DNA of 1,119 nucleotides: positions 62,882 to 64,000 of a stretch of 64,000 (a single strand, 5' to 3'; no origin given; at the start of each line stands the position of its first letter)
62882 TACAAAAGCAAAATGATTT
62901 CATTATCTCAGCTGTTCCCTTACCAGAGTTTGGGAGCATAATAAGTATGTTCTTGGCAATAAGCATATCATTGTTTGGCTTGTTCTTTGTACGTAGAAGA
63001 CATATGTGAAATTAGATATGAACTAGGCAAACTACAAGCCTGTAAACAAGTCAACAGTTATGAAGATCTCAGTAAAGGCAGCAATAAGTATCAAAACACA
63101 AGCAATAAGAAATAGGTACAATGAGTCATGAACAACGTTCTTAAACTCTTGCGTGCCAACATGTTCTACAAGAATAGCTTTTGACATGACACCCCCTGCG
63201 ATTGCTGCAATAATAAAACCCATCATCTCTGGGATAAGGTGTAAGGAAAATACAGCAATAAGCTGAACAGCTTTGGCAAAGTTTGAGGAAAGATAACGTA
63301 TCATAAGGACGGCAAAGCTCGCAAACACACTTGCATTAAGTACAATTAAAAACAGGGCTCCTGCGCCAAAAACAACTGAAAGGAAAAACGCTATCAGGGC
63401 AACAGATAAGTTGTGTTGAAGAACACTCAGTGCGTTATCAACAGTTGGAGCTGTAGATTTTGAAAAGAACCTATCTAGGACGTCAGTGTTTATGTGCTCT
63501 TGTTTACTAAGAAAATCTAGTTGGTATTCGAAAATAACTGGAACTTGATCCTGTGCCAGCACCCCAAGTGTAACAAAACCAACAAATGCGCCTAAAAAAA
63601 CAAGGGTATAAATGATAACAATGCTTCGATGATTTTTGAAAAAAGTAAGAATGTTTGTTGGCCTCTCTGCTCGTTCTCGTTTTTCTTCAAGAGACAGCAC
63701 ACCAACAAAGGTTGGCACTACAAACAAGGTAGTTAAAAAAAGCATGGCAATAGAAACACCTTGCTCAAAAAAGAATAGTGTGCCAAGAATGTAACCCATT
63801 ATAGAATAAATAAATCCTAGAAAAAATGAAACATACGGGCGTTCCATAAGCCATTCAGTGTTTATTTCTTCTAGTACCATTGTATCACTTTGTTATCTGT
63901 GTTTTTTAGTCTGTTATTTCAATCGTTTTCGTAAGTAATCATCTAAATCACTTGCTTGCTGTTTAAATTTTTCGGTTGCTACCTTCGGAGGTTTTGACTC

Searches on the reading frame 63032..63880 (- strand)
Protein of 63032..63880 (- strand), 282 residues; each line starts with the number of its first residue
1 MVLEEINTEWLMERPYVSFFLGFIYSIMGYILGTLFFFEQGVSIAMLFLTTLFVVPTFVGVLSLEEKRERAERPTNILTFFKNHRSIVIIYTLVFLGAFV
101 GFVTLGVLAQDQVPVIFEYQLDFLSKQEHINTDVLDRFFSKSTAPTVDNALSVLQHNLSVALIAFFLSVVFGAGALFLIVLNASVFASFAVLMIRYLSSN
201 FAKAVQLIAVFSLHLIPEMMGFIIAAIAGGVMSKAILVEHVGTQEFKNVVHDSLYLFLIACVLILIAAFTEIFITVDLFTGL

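Call 97: find_encoding_contigs(protein=window:63032-63880:-, flank=10000, max_places=2)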
Protein window:63032-63880:- (282 aa): 5 contigs read that carry it; 2 places shown.
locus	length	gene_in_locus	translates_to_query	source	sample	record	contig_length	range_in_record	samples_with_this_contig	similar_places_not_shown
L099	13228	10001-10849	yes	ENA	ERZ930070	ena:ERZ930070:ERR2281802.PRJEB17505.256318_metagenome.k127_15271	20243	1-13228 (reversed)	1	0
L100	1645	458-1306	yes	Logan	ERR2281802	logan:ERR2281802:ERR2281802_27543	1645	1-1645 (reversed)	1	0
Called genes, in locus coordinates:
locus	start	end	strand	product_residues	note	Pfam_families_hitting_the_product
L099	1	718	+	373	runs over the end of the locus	-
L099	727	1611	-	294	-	-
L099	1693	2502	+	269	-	PF00142:Fer4_NifH (faint), PF01656:CbiA, PF06564:CBP_BcsQ (faint), PF10609:ParA, PF13500:AAA_26 (faint), PF13614:AAA_31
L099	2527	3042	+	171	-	-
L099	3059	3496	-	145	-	PF01569:PAP2 (faint), PF02681:DUF212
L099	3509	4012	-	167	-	PF01066:CDP-OH_P_transf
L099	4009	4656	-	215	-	PF02666:PS_Dcarbxylase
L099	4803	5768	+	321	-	-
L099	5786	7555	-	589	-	-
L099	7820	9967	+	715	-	PF19077:Big_13 (weak)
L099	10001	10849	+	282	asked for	PF01944:SpoIIM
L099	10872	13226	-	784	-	?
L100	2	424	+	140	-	?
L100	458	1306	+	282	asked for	PF01944:SpoIIM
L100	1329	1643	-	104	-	?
